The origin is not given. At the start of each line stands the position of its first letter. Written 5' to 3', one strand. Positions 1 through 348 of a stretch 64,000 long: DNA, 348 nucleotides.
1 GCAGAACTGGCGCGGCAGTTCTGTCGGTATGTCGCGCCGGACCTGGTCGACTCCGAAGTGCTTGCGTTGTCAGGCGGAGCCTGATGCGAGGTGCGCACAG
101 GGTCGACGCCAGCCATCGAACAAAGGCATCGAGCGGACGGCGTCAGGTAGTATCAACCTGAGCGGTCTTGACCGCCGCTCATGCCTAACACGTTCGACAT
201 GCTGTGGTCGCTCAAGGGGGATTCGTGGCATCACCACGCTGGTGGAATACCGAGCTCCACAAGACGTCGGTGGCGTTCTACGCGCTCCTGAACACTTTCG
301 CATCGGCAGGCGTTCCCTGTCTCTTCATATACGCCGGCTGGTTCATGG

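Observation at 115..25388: Large integron-type cassette array in an apparent Actinomycetota (Coriobacteriia-like) chromosome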

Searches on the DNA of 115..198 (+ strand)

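Call 55: build_rna_model(alignment_id=A1, structure=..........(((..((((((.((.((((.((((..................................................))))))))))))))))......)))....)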
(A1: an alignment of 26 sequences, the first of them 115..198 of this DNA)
Model R1 built from alignment A1 (26 sequences, 113 columns); structure: as given.
model positions 86; base pairs 19; branch points 0; effective number of sequences 3.65; information 0.661 bits per position. Calibrated on 0.2 Mb of random sequence (short: E-values are rough).
structure used (alignment columns):
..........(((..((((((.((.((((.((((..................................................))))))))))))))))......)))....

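Call 56: search_with_rna_model(model_id=R1, source=window, max_evalue=1, filters=off)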
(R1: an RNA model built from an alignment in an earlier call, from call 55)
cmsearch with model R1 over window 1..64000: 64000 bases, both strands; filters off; matches with E-value up to 1: 56.
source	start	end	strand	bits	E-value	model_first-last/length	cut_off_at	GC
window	14032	14115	+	97.2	5.7e-25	1-86/86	no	0.6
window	11398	11481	+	96.6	8.4e-25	1-86/86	no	0.57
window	10496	10579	+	96.2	1.1e-24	1-86/86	no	0.55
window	12138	12221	+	96.2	1.1e-24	1-86/86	no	0.57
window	17741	17824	+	96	1.2e-24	1-86/86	no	0.62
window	5110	5193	+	95.8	1.4e-24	1-86/86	no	0.58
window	6203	6286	+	95.2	2.1e-24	1-86/86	no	0.62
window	4417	4500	+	94.9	2.5e-24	1-86/86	no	0.57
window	8659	8742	+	93.7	5.6e-24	1-86/86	no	0.62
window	840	923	+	92.9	9.4e-24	1-86/86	no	0.62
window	7437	7520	+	92.5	1.2e-23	1-86/86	no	0.61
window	9303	9386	+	92.2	1.4e-23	1-86/86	no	0.63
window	3916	3999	+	91.1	3e-23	1-86/86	no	0.61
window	3131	3214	+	89.4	8.9e-23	1-86/86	no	0.62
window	6693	6776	+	89.1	1e-22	1-86/86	no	0.58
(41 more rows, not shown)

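Call 57: search_with_rna_model(model_id=R1, sources=[L115, L116, L117, L118, L119, L120, L121, L122, L123, L124, L125, L126, L127, L128, L129, L130, L131, L132, L133, L134, L135, L136, L137, L138, L139, L140, L141, L142, L143, L144, L145, L146, L147, L148, L149, L150, L108, L109, L111, L112, L113, L114, L002, L003, L004, L006, L009, L010, L011, L014, L015], max_evalue=0.01)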
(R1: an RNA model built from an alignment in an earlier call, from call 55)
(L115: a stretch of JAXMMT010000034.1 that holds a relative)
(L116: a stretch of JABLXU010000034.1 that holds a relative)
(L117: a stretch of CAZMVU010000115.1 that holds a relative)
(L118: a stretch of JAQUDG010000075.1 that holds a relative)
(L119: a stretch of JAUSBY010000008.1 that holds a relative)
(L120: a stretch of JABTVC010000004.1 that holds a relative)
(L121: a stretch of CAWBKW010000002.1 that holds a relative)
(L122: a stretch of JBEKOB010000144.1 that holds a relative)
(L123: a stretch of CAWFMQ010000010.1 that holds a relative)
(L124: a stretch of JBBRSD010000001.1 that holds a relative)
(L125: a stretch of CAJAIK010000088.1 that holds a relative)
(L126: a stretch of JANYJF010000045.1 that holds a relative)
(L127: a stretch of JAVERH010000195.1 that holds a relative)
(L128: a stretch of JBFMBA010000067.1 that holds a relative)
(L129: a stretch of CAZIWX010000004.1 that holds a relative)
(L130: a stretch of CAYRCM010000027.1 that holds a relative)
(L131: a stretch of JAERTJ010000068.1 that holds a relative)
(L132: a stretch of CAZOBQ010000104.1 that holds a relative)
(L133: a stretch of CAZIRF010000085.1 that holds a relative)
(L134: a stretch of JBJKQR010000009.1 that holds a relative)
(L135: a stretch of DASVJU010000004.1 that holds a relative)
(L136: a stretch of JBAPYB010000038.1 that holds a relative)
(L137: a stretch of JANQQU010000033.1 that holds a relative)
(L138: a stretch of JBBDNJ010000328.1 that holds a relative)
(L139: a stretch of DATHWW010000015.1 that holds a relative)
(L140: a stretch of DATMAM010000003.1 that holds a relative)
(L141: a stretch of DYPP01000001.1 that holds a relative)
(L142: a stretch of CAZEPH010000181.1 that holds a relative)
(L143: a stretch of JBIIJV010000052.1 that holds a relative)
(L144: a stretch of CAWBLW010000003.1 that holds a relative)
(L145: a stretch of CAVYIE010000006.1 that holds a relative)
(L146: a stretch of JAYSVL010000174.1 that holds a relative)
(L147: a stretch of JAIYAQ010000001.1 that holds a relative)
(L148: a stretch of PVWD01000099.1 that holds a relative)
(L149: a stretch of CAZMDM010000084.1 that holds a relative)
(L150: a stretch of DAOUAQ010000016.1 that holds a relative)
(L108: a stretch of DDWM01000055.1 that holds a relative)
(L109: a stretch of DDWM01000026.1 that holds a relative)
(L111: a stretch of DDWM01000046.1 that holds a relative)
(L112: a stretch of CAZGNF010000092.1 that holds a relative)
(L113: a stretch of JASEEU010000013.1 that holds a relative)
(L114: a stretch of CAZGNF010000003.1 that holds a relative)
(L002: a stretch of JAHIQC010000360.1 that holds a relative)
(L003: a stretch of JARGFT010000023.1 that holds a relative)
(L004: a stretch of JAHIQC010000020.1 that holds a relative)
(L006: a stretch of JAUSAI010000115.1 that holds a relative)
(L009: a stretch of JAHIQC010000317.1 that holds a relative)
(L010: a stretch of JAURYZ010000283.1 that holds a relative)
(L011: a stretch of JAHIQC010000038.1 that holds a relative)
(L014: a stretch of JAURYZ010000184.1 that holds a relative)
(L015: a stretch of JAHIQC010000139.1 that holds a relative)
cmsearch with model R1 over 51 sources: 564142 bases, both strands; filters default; matches with E-value up to 0.01: 150.
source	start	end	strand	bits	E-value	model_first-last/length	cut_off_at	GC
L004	546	629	+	96.6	7.2e-24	1-86/86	no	0.58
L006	6356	6439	+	91.9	1.5e-22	1-86/86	no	0.61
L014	1616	1699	-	91.7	1.8e-22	1-86/86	no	0.57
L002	4816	4899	-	91.2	2.4e-22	1-86/86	no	0.61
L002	6256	6339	-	91.2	2.4e-22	1-86/86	no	0.55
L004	3699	3782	+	90.4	4e-22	1-86/86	no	0.58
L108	4675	4758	-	89.9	5.6e-22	1-86/86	no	0.61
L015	1337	1420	-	89.8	6e-22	1-86/86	no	0.62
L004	3165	3248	+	89.8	6e-22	1-86/86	no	0.57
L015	109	192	-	89.1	9.1e-22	1-86/86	no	0.62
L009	4875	4958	-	88.9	1e-21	1-86/86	no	0.61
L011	1843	1926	-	88.4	1.5e-21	1-86/86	no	0.61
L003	5830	5913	-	88.3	1.6e-21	1-86/86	no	0.56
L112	6232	6318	-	87.8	2.1e-21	1-86/86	no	0.59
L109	4427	4512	-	83.6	3.2e-20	1-86/86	no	0.58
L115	8342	8428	+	82.4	7.2e-20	1-86/86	no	0.61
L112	7828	7913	-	81.8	1e-19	1-86/86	no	0.57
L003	6577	6665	-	81.2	1.5e-19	1-86/86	no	0.64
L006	7074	7159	+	79.7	4e-19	1-86/86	no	0.57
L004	152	235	+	79.5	4.4e-19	1-86/86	no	0.56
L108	762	848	-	78.9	6.5e-19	1-86/86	no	0.54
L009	3396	3483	-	77.9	1.3e-18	1-86/86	no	0.59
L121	16098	16184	+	76.7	2.8e-18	1-86/86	no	0.57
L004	2179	2263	+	76.5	3.2e-18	1-86/86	no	0.59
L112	4283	4368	-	76.3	3.6e-18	1-86/86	no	0.63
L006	168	253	+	76.3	3.6e-18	1-86/86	no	0.63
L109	776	861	-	75.4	6.5e-18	1-86/86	no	0.56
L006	1519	1604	+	75.3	6.7e-18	1-86/86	no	0.6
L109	3737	3823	-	73.7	2e-17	1-86/86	no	0.56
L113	828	913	-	72.8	3.5e-17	1-86/86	no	0.58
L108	3256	3341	-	72.6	3.8e-17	1-86/86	no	0.53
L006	2171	2255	+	72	5.6e-17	1-86/86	no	0.6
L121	15551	15639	+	71.9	6.1e-17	1-86/86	no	0.64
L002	1321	1405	-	71.7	6.9e-17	1-86/86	no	0.55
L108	10017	10102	-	71.6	7.4e-17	1-86/86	no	0.57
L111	3981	4065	-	71.3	8.7e-17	1-86/86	no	0.54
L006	4870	4955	+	71.2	9.6e-17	1-86/86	no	0.62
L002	5506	5590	-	71.1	1e-16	1-86/86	no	0.58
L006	3732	3817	+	71.1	1e-16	1-86/86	no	0.62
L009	2585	2669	-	70.9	1.2e-16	1-86/86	no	0.54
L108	1699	1784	-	70.6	1.4e-16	1-86/86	no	0.62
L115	9117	9202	+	70.2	1.9e-16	1-86/86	no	0.58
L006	2807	2892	+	70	2.1e-16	1-86/86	no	0.62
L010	4245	4324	+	69.6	2.6e-16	1-86/86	no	0.57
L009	1021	1105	-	69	4e-16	1-86/86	no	0.6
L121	12104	12191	+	69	4e-16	1-86/86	no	0.64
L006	7583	7668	+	68.9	4.1e-16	1-86/86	no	0.6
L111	9987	10072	-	68.7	4.7e-16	1-86/86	no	0.56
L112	8415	8501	-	68.3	6.2e-16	1-86/86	no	0.55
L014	524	610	-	68.3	6.4e-16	1-86/86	no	0.56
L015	815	899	-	68.1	7.3e-16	1-86/86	no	0.6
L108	2436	2521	-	67.8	8.8e-16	1-86/86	no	0.6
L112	227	313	-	67.2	1.3e-15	1-86/86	no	0.63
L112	7088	7172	-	66.4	2.2e-15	1-86/86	no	0.59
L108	8185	8271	-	66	2.7e-15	1-86/86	no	0.61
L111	8784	8869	-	65.5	3.8e-15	1-86/86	no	0.58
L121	18314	18398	+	65.1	4.8e-15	1-86/86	no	0.58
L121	19782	19865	+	64.9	5.4e-15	1-86/86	no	0.55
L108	1380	1468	-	64.8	5.8e-15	1-86/86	no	0.61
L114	9163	9248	-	64.2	8.8e-15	1-86/86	no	0.64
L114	6878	6963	-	64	1e-14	1-86/86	no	0.66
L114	10725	10810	-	63.9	1.1e-14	1-86/86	no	0.56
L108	4004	4090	-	63.5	1.4e-14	1-86/86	no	0.54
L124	12549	12633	+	63.1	1.8e-14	1-86/86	no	0.64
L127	3236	3324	+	62.8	2.1e-14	1-86/86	no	0.64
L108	10809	10894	-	62.3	2.9e-14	1-86/86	no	0.58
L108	457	543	-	61.6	4.8e-14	1-86/86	no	0.59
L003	338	423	-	61.1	6.4e-14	1-86/86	no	0.65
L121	20824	20908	+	60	1.3e-13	1-86/86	no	0.61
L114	10005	10090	-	59.9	1.4e-13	1-86/86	no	0.62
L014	2484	2589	-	59.1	2.4e-13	1-86/86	no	0.53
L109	1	82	-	59.1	2.4e-13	1-86/86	no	0.57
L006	4016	4100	+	58.8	2.9e-13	1-86/86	no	0.58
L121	14995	15079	+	57.6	6.1e-13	1-86/86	no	0.61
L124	11852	11934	+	57.1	8.3e-13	1-86/86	no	0.65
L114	8425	8510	-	56.5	1.2e-12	1-86/86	no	0.6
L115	9868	9966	+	55.4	2.5e-12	1-86/86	no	0.58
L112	3584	3684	-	55.3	2.7e-12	1-86/86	no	0.62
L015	2551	2652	-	55.2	3e-12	1-86/86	no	0.61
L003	1076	1180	-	54.5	4.6e-12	1-86/86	no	0.64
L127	2915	3019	+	54.1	5.8e-12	1-86/86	no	0.57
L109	2276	2367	-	53.4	9.5e-12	1-86/86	no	0.64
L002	599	658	-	52.8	1.3e-11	1-86/86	no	0.48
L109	1593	1695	-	52.7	1.5e-11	1-86/86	no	0.57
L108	11643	11728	-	51.4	3.3e-11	1-86/86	no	0.59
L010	1975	2056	+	51.3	3.5e-11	1-86/86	no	0.59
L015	2245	2350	-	51.3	3.5e-11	1-86/86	no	0.56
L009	51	149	-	50.3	7e-11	1-86/86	no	0.58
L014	1320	1421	-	48.8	1.8e-10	1-86/86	no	0.58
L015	1946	2050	-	48.8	1.8e-10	1-86/86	no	0.56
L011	1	80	-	48.8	1.8e-10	1-81/86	3'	0.6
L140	2748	2835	+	48.3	2.5e-10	1-86/86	no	0.66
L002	2070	2167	-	47.9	3.1e-10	1-86/86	no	0.63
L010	3203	3304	+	47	5.8e-10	1-86/86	no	0.57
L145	19701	19760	+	46.5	8e-10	1-86/86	no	0.67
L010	2923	3004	+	44.9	2.2e-09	1-86/86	no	0.52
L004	2834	2935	+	44.8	2.3e-09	1-86/86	no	0.65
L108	9297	9383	-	44.3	3.3e-09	1-86/86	no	0.56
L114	944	1031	-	44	4.1e-09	1-86/86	no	0.65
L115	7171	7270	+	43.8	4.4e-09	1-86/86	no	0.61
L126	11627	11710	+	43.5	5.4e-09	1-86/86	no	0.58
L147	12402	12491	+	41.9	1.5e-08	1-86/86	no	0.6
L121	12432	12516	+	41.8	1.6e-08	1-86/86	no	0.62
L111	6951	7035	-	41.5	2e-08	1-86/86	no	0.6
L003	7149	7247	-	41.5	2e-08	1-86/86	no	0.69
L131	6834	6958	+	41.5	2e-08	1-86/86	no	0.43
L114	7628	7713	-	41.4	2.1e-08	1-86/86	no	0.62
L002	1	51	-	40.9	3e-08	1-52/86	3'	0.53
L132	7721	7846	+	40.6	3.6e-08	1-86/86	no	0.46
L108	5418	5478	-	39.9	5.5e-08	1-86/86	no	0.56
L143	8306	8395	+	39.7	6.2e-08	1-86/86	no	0.63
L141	12705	12821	+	39.7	6.3e-08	1-86/86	no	0.53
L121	17459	17545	+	39.1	9.4e-08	1-86/86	no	0.57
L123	12001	12091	+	38.6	1.3e-07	1-86/86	no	0.65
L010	1434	1512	+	37.3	3e-07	1-86/86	no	0.56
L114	2167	2252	-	37.2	3.1e-07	1-86/86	no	0.56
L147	14237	14328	+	36.8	4.2e-07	1-86/86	no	0.61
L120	12154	12228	+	36.7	4.4e-07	1-86/86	no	0.55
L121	13872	13960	+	36.6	4.7e-07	1-86/86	no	0.62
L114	3183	3284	-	36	7e-07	1-86/86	no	0.65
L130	12488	12547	+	35.4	1e-06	1-86/86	no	0.7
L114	6272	6354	-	35.2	1.2e-06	1-86/86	no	0.61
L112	5176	5235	-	34.5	1.8e-06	1-86/86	no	0.53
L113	1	62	-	34.3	2e-06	1-62/86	3'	0.6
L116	17759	17830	+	34.2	2.2e-06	1-86/86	no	0.72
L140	4517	4615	+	33.7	3e-06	1-86/86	no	0.69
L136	15196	15270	+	33.7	3.1e-06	1-86/86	no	0.71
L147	11602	11665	+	33.6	3.1e-06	1-86/86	no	0.67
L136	13126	13201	+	33.1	4.5e-06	1-86/86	no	0.72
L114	2581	2669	+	30.4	2.6e-05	1-86/86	no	0.55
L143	2171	2260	+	30.1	3e-05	1-86/86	no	0.57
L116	13151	13210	+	29.1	6e-05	1-86/86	no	0.52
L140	7210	7305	+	28.7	7.7e-05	1-86/86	no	0.69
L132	8804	8927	+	27.5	0.00017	1-86/86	no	0.4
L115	10423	10497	+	27.3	0.00018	1-86/86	no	0.61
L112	8697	8752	-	26.8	0.00027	31-86/86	5'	0.55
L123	14368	14427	+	26.1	0.00041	1-86/86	no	0.65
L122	3425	3586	+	25.9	0.00045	1-86/86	no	0.59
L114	11005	11061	-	25.3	0.00069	31-86/86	5'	0.56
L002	7120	7204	-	24.9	0.0009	1-86/86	no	0.52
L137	1008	1143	-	24.2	0.0014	1-86/86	no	0.44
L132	6925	7042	+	24.1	0.0015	1-86/86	no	0.42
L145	17233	17290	+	24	0.0016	1-86/86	no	0.64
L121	16891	16989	+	23.8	0.0018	1-86/86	no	0.58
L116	11526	11639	+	23.3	0.0025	1-86/86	no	0.59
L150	227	351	-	22.6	0.0038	1-86/86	no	0.63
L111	7184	7278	-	22.5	0.0041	1-86/86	no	0.63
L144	12351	12476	+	22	0.0058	1-86/86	no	0.67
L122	4274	4438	+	21.3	0.0089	1-86/86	no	0.54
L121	15261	15307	+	21.3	0.0089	1-86/86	no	0.7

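Call 64: search_with_rna_model(model_id=R1, sources=[L195, L098], max_evalue=1, filters=off)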
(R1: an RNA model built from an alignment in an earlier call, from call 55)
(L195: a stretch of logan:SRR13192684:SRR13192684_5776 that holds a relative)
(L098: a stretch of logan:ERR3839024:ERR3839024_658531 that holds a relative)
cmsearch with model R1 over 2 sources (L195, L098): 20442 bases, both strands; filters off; matches with E-value up to 1: 5.
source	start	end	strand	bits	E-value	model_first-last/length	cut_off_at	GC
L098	751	835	+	80.3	9.8e-21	1-86/86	no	0.55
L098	1387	1468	+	30.4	9e-07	11-72/86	no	0.6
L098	751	835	-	13.5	0.051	1-86/86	no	0.55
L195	8740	8832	+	10.1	0.45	1-86/86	no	0.7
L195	4910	5011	-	9.3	0.74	1-86/86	no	0.67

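Call 79: search_with_rna_model(model_id=R1, sources=[L196, L197], max_evalue=0.1, filters=off)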
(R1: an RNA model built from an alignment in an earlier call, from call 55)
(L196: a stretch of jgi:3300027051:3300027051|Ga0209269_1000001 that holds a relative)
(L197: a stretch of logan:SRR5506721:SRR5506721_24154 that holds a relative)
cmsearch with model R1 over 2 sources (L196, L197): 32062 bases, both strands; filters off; matches with E-value up to 0.1: 30.
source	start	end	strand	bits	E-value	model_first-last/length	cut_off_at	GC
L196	11586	11670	+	82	5.3e-21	1-86/86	no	0.58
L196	17693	17777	+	72.4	2.5e-18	1-86/86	no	0.58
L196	12517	12602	+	71.1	5.7e-18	1-86/86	no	0.59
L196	17106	17192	+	68.5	3.1e-17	1-86/86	no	0.63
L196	15325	15411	+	66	1.5e-16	1-86/86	no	0.6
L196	14812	14898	+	65.6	2e-16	1-86/86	no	0.62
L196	13138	13230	+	65.5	2.2e-16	1-86/86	no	0.58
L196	14162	14247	+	63.8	6.2e-16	1-86/86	no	0.62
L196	11906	11998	+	63.8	6.5e-16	1-86/86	no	0.57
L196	13468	13553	+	63.3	8.6e-16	1-86/86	no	0.59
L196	18777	18862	+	63.3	8.8e-16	1-86/86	no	0.58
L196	16321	16407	+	62.7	1.3e-15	1-86/86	no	0.63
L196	18427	18514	+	61.8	2.3e-15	1-86/86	no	0.62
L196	15989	16075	+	61.3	3.1e-15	1-86/86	no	0.59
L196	19440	19526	+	61.3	3.1e-15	1-86/86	no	0.59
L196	20209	20295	+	44.1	2.1e-10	1-86/86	no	0.6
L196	12517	12602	-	16.7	0.01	1-86/86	no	0.59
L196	17106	17192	-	16.5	0.011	1-86/86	no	0.63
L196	13468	13553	-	16.4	0.012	1-86/86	no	0.59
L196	18427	18514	-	16.3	0.012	1-86/86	no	0.62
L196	15989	16075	-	16.1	0.015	1-86/86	no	0.59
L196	19440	19526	-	16.1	0.015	1-86/86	no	0.59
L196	14162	14247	-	15.5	0.022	1-86/86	no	0.62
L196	15325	15411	-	15.4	0.023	1-86/86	no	0.6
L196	14812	14898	-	14.9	0.031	1-86/86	no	0.62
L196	17693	17777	-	14.9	0.031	1-86/86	no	0.58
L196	16321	16407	-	14.6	0.038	1-86/86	no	0.63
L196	18777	18862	-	14.1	0.051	1-86/86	no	0.58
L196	9600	9657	+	13.8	0.063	10-73/86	no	0.71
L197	9600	9657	+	13.8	0.063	10-73/86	no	0.71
